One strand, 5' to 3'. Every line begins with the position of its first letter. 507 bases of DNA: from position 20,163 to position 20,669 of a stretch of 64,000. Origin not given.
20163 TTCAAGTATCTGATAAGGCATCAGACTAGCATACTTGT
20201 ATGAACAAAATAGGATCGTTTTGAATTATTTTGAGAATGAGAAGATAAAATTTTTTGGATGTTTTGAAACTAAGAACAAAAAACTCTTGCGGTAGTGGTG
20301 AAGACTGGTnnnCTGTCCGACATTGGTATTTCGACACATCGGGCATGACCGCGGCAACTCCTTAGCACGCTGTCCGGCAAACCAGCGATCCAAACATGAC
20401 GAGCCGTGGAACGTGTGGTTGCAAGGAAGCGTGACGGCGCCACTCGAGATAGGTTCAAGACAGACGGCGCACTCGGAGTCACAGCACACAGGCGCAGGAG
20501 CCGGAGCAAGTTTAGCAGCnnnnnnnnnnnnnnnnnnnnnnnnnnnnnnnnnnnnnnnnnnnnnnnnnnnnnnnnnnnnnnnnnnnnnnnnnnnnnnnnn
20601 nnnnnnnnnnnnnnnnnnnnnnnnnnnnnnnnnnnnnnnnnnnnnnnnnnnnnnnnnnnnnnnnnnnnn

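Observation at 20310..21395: Bacterial signal-peptide + ankyrin-repeat protein ending in a RING-H2-like finger (putative host-directed E3 ligase mimic)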

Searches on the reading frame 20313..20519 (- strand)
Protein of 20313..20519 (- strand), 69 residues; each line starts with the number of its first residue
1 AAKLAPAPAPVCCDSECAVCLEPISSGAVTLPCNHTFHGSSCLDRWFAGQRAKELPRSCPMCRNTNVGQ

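Call 18: find_homologous_proteins(query=window:20313-20519:-, max_evalue=0.01)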
Query seq(69 aa): 1 candidates shared short words with the query, none scored E <= 0.01.

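Call 26: search_protein_representatives(protein=window:20313-20519:-)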
Query: 69 residues. Proteins with E-value up to 0.001 (for the whole library): 1002; up to 1e-10: 6; up to 1e-30: 0. The best 150 are listed.
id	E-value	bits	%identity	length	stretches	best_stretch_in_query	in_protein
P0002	4.2e-24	99.7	74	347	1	1-66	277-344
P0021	4.6e-13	64.7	44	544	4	15-64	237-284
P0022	5.3e-13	64.5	60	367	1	5-68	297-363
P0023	5.3e-12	61.3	38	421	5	13-66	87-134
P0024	1.2e-11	60.2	36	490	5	15-64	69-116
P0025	4.0e-11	58.5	44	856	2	7-64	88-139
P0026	1.5e-09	53.6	44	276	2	12-66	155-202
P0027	2.0e-09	53.2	43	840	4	9-48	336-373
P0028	2.2e-09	53.0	37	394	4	14-65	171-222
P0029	2.4e-09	52.9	45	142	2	15-66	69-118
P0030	5.6e-09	51.7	47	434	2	12-63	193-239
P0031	7.3e-09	51.4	40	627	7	16-50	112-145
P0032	1.1e-08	50.8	55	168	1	15-68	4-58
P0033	1.8e-08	50.1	54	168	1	16-64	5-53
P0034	2.1e-08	49.9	52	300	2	16-69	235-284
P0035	2.5e-08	49.7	50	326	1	11-68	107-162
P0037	3.8e-08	49.1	48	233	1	15-65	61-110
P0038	5.4e-08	48.6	52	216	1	16-64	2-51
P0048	2.1e-07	46.7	46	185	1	11-65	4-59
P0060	4.4e-07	45.7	49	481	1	15-64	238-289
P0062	5.0e-07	45.5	49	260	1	15-64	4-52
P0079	1.5e-06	44.1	48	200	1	16-66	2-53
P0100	2.8e-06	43.2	47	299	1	15-64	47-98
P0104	3.1e-06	43.1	49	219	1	15-64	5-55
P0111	3.9e-06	42.7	50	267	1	16-64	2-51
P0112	4.0e-06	42.7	50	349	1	15-65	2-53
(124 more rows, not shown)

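Call 31: list_cluster_members(proteins=[P0022, P0025, P0028, P0032, P0033, P0035, P0021, P0023, P0026, P0029])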
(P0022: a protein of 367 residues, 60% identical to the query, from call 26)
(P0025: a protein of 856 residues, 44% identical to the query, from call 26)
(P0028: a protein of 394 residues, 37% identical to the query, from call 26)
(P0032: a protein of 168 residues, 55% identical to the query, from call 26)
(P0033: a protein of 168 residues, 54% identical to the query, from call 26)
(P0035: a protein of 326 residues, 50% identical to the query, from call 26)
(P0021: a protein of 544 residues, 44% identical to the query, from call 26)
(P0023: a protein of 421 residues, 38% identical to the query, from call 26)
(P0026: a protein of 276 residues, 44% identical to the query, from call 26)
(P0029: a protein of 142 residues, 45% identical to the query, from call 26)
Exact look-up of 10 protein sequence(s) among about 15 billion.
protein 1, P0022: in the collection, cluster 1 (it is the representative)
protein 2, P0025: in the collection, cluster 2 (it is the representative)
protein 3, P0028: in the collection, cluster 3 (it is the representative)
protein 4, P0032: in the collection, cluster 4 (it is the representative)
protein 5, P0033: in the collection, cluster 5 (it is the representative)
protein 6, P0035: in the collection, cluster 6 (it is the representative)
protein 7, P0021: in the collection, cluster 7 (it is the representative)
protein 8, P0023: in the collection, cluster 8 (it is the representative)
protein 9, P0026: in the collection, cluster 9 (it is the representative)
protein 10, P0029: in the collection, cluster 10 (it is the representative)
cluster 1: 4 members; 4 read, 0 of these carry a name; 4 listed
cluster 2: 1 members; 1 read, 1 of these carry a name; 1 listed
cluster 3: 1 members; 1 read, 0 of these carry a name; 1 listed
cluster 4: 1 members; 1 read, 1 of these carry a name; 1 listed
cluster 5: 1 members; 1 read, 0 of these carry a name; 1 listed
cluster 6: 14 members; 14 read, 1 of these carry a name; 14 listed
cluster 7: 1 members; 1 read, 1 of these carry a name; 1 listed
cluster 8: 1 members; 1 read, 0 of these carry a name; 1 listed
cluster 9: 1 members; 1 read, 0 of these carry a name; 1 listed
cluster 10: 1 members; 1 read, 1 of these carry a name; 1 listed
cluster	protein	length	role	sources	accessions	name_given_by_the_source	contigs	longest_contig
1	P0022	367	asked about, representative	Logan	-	-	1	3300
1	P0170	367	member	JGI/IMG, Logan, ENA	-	-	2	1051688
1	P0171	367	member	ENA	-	-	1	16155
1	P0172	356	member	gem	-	-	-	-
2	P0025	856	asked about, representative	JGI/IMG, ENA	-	ankyrin repeat protein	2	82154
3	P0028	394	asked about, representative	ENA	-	-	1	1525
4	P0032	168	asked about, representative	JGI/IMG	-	Ring finger domain/IQ calmodulin-binding motif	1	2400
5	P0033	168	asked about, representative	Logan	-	-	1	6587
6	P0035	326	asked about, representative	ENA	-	-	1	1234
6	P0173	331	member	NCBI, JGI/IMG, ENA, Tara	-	strand:+ start:182 stop:1177 length:996 start_codon:yes stop_codon:yes gene_type:complete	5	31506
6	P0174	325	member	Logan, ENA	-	-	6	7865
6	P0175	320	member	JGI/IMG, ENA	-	-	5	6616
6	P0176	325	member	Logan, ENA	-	-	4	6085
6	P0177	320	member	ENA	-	-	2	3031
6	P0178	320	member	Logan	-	-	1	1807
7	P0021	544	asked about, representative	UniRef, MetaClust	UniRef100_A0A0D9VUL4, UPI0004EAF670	RING-type domain-containing protein n=1 Tax=Leersia perrieri TaxID=77586 ... | status=active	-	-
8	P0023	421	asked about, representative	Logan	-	-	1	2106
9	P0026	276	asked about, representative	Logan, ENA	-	-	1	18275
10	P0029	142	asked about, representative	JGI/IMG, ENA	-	hypothetical protein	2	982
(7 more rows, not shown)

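Call 32: find_encoding_contigs(protein=P0170, flank=10000, max_places=4)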
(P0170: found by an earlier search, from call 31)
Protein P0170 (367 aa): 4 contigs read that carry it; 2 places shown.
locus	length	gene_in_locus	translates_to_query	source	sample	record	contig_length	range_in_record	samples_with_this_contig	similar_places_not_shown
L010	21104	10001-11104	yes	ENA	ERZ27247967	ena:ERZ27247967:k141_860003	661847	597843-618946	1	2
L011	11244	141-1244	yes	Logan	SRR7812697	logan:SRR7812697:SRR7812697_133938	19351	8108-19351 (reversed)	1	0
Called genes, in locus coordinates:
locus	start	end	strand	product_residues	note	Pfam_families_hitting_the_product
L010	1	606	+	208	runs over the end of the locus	-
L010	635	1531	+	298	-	-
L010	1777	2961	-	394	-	PF13639:zf-RING_2 (faint), PF12861:zf-ANAPC11 (weak)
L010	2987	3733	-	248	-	PF12643:MazG-like (faint)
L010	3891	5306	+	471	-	PF00587:tRNA-synt_2b, PF03129:HGTP_anticodon, PF09180:ProRS-C_1 (weak)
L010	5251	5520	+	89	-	-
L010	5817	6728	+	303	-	PF02899:Phage_int_SAM_1, PF13495:Phage_int_SAM_4 (faint), PF00589:Phage_integrase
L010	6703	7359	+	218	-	-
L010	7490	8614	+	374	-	PF00712:DNA_pol3_beta, PF02767:DNA_pol3_beta_2, PF02768:DNA_pol3_beta_3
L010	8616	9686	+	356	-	PF02463:SMC_N, PF13175:AAA_15, PF13476:AAA_23, PF13514:AAA_27 (weak), PF13304:AAA_21 (faint)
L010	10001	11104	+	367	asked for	PF00023:Ank (faint), PF12796:Ank_2, PF13606:Ank_3 (faint), PF13857:Ank_5 (faint), PF12796:Ank_2, PF13637:Ank_4 (weak), PF12678:zf-rbx1 (weak), PF13639:zf-RING_2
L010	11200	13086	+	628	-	PF00082:Peptidase_S8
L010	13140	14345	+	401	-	-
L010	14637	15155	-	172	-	PF02075:RuvC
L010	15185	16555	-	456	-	PF00772:DnaB, PF03796:DnaB_C, PF13481:AAA_25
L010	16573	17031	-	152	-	PF01281:Ribosomal_L9_N, PF03948:Ribosomal_L9_C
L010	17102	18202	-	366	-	-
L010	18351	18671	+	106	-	-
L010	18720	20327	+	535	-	-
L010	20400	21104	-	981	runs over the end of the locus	PF00133:tRNA-synt_1, PF09334:tRNA-synt_1g, PF08264:Anticodon_1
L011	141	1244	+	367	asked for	PF00023:Ank (faint), PF12796:Ank_2, PF13606:Ank_3 (faint), PF13857:Ank_5 (faint), PF12796:Ank_2, PF13637:Ank_4 (weak), PF12678:zf-rbx1 (weak), PF13639:zf-RING_2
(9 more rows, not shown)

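Call 40: list_cluster_members(proteins=[P0038, P0048, P0062, P0079, P0104, P0111, P0112, P0060, P0100, P0037])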
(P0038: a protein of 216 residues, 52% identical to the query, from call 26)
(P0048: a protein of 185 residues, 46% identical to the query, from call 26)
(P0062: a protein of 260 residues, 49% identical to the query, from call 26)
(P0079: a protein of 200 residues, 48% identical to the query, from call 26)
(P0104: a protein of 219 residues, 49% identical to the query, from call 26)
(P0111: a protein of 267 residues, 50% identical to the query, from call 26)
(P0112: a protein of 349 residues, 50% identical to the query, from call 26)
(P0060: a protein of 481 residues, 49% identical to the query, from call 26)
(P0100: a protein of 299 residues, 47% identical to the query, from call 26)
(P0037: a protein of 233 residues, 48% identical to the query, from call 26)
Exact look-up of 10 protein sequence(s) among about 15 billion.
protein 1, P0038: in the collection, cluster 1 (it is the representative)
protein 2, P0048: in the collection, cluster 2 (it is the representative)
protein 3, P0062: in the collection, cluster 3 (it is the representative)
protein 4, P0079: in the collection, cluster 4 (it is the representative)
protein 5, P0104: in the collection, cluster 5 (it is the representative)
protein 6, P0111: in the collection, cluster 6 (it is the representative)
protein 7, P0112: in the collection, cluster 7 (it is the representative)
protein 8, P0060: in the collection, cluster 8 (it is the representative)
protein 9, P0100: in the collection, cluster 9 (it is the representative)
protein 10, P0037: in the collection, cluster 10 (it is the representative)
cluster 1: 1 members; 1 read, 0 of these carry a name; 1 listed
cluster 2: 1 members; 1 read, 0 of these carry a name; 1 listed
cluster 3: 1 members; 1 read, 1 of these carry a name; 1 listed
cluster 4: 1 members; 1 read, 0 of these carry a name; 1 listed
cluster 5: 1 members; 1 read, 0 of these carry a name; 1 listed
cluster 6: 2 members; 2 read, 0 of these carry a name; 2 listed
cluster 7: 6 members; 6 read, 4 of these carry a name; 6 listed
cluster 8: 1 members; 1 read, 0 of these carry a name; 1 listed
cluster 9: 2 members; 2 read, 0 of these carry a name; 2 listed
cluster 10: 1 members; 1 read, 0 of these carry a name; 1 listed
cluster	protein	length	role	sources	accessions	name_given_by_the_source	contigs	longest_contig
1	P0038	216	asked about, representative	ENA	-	-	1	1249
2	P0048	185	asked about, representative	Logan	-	-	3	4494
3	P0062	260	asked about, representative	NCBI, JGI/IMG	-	hypothetical protein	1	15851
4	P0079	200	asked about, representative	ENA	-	-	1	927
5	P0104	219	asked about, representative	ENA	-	-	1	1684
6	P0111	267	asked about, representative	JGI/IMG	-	-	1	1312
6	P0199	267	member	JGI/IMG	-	-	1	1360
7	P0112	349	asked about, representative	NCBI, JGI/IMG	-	hypothetical protein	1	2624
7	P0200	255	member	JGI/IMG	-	hypothetical protein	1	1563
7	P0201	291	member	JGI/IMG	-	hypothetical protein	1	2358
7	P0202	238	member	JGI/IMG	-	hypothetical protein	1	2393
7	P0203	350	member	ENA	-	-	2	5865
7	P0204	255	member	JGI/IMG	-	-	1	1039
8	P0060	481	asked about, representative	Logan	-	-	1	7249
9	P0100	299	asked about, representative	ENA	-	-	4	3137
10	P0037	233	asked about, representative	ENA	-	-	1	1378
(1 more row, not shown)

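Call 42: find_encoding_contigs(protein=P0062, flank=8000, max_places=2)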
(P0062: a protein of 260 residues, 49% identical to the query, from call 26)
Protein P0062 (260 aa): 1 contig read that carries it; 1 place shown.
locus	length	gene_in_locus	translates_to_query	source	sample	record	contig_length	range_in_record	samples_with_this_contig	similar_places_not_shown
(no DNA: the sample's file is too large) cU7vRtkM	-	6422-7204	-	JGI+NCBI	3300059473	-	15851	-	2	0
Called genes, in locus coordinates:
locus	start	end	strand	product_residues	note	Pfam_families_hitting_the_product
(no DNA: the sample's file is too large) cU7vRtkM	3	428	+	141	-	?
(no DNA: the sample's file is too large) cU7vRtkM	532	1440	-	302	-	-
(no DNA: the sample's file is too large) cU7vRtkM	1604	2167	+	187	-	-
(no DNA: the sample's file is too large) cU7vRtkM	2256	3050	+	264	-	-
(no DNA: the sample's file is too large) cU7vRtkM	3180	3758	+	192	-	-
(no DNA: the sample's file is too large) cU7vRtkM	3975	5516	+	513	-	-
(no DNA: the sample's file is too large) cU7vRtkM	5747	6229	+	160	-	-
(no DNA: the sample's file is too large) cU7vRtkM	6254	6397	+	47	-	-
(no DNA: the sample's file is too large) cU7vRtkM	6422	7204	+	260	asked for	PF12861:zf-ANAPC11 (weak), PF13639:zf-RING_2 (weak)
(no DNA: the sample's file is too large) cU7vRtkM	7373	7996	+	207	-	-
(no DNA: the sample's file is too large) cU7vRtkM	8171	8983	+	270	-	-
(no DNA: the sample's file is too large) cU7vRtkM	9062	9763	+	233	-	-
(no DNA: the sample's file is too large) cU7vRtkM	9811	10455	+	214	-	-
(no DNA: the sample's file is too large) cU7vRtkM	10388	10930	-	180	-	-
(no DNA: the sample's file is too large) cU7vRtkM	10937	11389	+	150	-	-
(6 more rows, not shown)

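Call 43: find_encoding_contigs(protein=P0060, flank=8000, max_places=2)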
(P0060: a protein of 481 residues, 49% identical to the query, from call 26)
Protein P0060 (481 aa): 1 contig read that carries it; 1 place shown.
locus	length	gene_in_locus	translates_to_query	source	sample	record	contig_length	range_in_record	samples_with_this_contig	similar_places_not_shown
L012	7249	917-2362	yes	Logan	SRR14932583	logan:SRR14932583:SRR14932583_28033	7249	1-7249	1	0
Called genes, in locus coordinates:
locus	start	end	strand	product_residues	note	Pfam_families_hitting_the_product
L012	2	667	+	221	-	?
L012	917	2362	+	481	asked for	PF00097:zf-C3HC4, PF12678:zf-rbx1 (weak), PF13445:zf-RING_UBOX (faint), PF13639:zf-RING_2, PF17123:zf-RING_11 (weak), PF12861:zf-ANAPC11 (faint)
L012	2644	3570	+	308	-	-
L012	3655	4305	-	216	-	PF00730:HhH-GPD, PF00633:HHH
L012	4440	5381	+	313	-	PF02899:Phage_int_SAM_1, PF00589:Phage_integrase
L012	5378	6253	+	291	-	-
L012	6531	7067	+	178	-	-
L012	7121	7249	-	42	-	?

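Call 52: search_protein_families(library=pfam, proteins=[L010:1777-2961:-, P0025, P0060, P0028], max_evalue=0.01)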
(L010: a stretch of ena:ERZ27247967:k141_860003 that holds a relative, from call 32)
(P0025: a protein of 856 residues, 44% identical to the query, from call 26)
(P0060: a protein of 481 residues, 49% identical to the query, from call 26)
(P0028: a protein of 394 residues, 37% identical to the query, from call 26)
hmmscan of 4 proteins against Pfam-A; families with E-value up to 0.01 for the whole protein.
L010:1777-2961:- (394 aa): 3 families
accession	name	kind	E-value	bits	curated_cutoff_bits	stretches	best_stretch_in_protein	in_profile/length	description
PF13639.12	zf-RING_2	-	1e-05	26.1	27.3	0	316-382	2-44/44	Ring finger domain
PF12861.13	zf-ANAPC11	-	1.7e-05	25.2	25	1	348-385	25-61/65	Anaphase-promoting complex subunit 11 RING-H2 finger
PF12678.13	zf-rbx1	-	3e-05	24.6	31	1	316-382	2-55/55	RING-H2 zinc finger domain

P0025 (856 aa): 23 families
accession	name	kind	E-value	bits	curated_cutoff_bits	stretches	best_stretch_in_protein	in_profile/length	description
PF12796.13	Ank_2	-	9e-75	247.8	27.3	6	196-290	1-86/90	Ankyrin repeats (3 copies)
PF00023.36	Ank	-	2.4e-54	178.6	21.1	5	401-434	1-33/33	Ankyrin repeat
PF13857.12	Ank_5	-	1.3e-49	166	27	4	218-270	4-56/56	Ankyrin repeats (many copies)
PF13637.12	Ank_4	-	3.4e-46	154.6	22.7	5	622-665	7-50/50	Ankyrin repeats (many copies)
PF13606.12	Ank_3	-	4.1e-40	131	22.3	3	746-775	2-30/30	Ankyrin repeat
PF13639.12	zf-RING_2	-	3e-20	72.7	27.3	2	497-541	1-44/44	Ring finger domain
PF24521.3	Ank_KRIT1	-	6.4e-17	62.1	80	2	193-290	19-112/149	KRIT1 ankyrin-repeats domain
PF13923.12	zf-C3HC4_2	-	6.1e-16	58.4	27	2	499-540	2-40/40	Zinc finger, C3HC4 type (RING finger)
PF12678.13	zf-rbx1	-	1.9e-14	54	31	2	497-541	12-55/55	RING-H2 zinc finger domain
PF00097.31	zf-C3HC4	-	4.4e-13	49.3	21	2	96-137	1-40/40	Zinc finger, C3HC4 type (RING finger)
PF17123.11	zf-RING_11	-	8.5e-13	48.2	27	2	498-525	1-29/29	RING-like zinc finger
PF12861.13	zf-ANAPC11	-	4.9e-12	46.2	25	2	111-140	31-60/65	Anaphase-promoting complex subunit 11 RING-H2 finger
PF13445.12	zf-RING_UBOX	-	1.8e-10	41.1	25.2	2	96-135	1-39/39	RING-type zinc-finger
PF13920.12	zf-C3HC4_3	-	4.3e-07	30.1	27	2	95-141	4-46/49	Zinc finger, C3HC4 type (RING finger)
PF14634.12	zf-RING_5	-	9.8e-07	29.1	27.9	1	499-542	2-43/43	zinc-RING finger domain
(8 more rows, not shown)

P0060 (481 aa): 14 families
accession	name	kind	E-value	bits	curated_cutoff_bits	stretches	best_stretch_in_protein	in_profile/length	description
PF13639.12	zf-RING_2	-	4.1e-11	43.4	27.3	1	239-288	2-44/44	Ring finger domain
PF00097.31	zf-C3HC4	-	1e-07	32.1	21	1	240-287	1-40/40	Zinc finger, C3HC4 type (RING finger)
PF12678.13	zf-rbx1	-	2.7e-07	31.2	31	1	237-288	10-55/55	RING-H2 zinc finger domain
PF17123.11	zf-RING_11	-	2.7e-07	30.6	27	1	239-268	1-29/29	RING-like zinc finger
PF12861.13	zf-ANAPC11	-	1.2e-05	25.7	25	1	258-292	31-62/65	Anaphase-promoting complex subunit 11 RING-H2 finger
PF13445.12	zf-RING_UBOX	-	1.4e-05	25.4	25.2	1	240-278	1-33/39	RING-type zinc-finger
PF12660.12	zf-TFIIIC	-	0.0003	21.3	23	1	237-308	11-80/98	Putative zinc-finger of transcription factor IIIC complex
PF12796.13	Ank_2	-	0.00036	21.5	27.3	1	46-153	3-89/90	Ankyrin repeats (3 copies)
PF14634.12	zf-RING_5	-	0.00045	20.6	27.9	1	239-289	1-43/43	zinc-RING finger domain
PF13923.12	zf-C3HC4_2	-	0.00086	19.5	27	1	239-287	1-40/40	Zinc finger, C3HC4 type (RING finger)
PF14570.12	zf-RING_4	-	0.0041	17.3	27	1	240-291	1-47/48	RING/Ubox like zinc-binding domain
PF13637.12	Ank_4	-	0.0054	17.5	22.7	0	92-124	7-38/50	Ankyrin repeats (many copies)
PF15227.12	zf-C3HC4_4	-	0.0079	16.7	30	0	240-287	1-42/42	zinc finger of C3HC4-type, RING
PF13920.12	zf-C3HC4_3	-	0.0096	16.1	27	0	237-291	2-46/49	Zinc finger, C3HC4 type (RING finger)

P0028 (394 aa): 17 families
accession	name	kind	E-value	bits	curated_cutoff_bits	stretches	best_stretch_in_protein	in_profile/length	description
PF13639.12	zf-RING_2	-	1.5e-34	118.4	27.3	4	104-142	2-44/44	Ring finger domain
PF00097.31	zf-C3HC4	-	2.8e-29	101.2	21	4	105-141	1-40/40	Zinc finger, C3HC4 type (RING finger)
PF13923.12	zf-C3HC4_2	-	4.2e-25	87.7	27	4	104-141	1-40/40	Zinc finger, C3HC4 type (RING finger)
PF12678.13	zf-rbx1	-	3e-21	75.8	31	4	172-220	12-55/55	RING-H2 zinc finger domain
PF13445.12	zf-RING_UBOX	-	6.6e-21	74.5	25.2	4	34-70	1-31/39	RING-type zinc-finger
PF13920.12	zf-C3HC4_3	-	6.7e-17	61.5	27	2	103-144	3-45/49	Zinc finger, C3HC4 type (RING finger)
PF14634.12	zf-RING_5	-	1.2e-16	60.8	27.9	3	104-143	1-43/43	zinc-RING finger domain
PF24921.1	RING_XB3-XBAT31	-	5.3e-16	58.8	50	2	34-87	2-51/57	E3 ubiquitin-protein ligase XB3/XBAT31 RING finger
PF12861.13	zf-ANAPC11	-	5.4e-14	52.4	25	3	173-226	14-64/65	Anaphase-promoting complex subunit 11 RING-H2 finger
PF15227.12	zf-C3HC4_4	-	4.9e-11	43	30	1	239-269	12-42/42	zinc finger of C3HC4-type, RING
PF21363.3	TRAF3_RING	-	1.5e-06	28.2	26.9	0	241-252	14-25/40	TNF receptor-associated factor 2/3/5, RING domain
PF14570.12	zf-RING_4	-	2.5e-06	27.6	27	0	34-87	1-43/48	RING/Ubox like zinc-binding domain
PF17123.11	zf-RING_11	-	3.1e-05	24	27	2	33-62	1-29/29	RING-like zinc finger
PF17120.11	zf-RING_16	-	0.00022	21.3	27.4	1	173-208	6-41/57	RING/Ubox like zinc-binding domain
PF14447.12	Prok-RING_4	-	0.00032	21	27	0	114-144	11-39/46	Prokaryotic RING finger family 4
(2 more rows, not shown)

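Call 54: predict_structure(alignment_id=A4)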
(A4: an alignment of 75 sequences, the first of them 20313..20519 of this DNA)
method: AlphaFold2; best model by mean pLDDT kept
length: 69 residues; sequences in the alignment: 75
mean_pLDDT: 82.0   pTM: 0.62
mean pLDDT of the five models: 82.0, 81.8, 81.3, 79.7, 79.1
residues with pLDDT >= 90: 38; 70-90: 15; 50-70: 13; < 50: 3
segments of 3 or more residues with pLDDT < 50: none
pLDDT, mean of each block of 10 residues (from residue 1): 55 73 88 90 94 94 81
secondary structure, 60 per line:
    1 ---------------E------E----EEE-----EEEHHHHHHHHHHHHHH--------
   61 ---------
elements in order: E28-30 E36-38 H39-52

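Call 56: fold_search(model_id=the predicted structure, library=pdb)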
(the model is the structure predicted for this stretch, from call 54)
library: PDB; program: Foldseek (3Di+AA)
matches with E <= 10: 179; with E <= 0.001: 1
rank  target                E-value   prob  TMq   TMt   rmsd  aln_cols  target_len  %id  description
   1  5ulh_C                9.8e-04  1.00  0.59  0.76   2.1        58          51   33  Structure of RNF165 in complex with a UbcH5b~Ub conjugate (released 2017-06-07)
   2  5d0i_B                7.1e-03  1.00  0.58  0.76   1.8        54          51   31  Structure of RING finger protein 165 (released 2015-12-09)
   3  1x4j_MODEL_1_A        7.1e-03  1.00  0.56  0.52   2.0        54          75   37  Solution structure of RING finger in RING finger protein 38 (released 2005-11-14)
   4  6a3z_MODEL_1_A        8.2e-03  1.00  0.61  0.73   1.6        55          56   44  Zinc finger domain from the HRD1 Protein (released 2019-06-19)
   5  5fer_A                8.7e-03  1.00  0.62  0.55   2.2        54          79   41  Complex of TRIM25 RING with UbcH5-Ub (released 2016-05-18)
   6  5ulk_C                1.0e-02  1.00  0.54  0.74   1.6        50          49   34  Crystal Structure of RNF165 in complex with a UbcH5b~Ub conjugate (released 2017-06-07)
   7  5d1l_B                1.8e-02  0.99  0.55  0.36   3.4        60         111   25  Crystal Structure of UbcH5B in Complex with the RING-U5BR Fragment of AO7 (Y165A) (released 2015-10-28)
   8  5d0m_C                1.9e-02  1.00  0.57  0.65   1.7        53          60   32  Structure of UbE2D2:RNF165:Ub complex (released 2015-12-09)
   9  8pkp_C                2.0e-02  1.00  0.60  0.51   2.8        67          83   25  Cryo-EM structure of the apo Anaphase-promoting complex/cyclosome (APC/C) at 3.2 Angstrom resolution (released 2023-07-19)
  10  5lg7_MODEL_1_A        2.9e-02  0.98  0.51  0.51   2.7        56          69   30  Solution NMR structure of Tryptophan to Arginine mutant of Arkadia RING domain (released 2017-06-28)
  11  5fer_D                3.1e-02  1.00  0.62  0.54   2.1        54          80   41  Complex of TRIM25 RING with UbcH5-Ub (released 2016-05-18)
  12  2lxh_MODEL_1_C        4.1e-02  0.99  0.55  0.64   1.9        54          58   35  NMR structure of the RING domain in ubiquitin ligase gp78 (released 2013-08-28)
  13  5d1m_B                4.7e-02  1.00  0.66  0.43   2.3        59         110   25  Crystal Structure of UbcH5B in Complex with the RING-U5BR Fragment of AO7 (P199A) (released 2015-10-28)
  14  5eya_G                5.5e-02  1.00  0.62  0.51   2.3        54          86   41  TRIM25 RING domain in complex with Ubc13-Ub conjugate (released 2016-08-17)
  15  4orh_C                5.9e-02  0.99  0.54  0.42   2.6        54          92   31  Crystal structure of RNF8 bound to the UBC13/MMS2 heterodimer (released 2014-02-26)
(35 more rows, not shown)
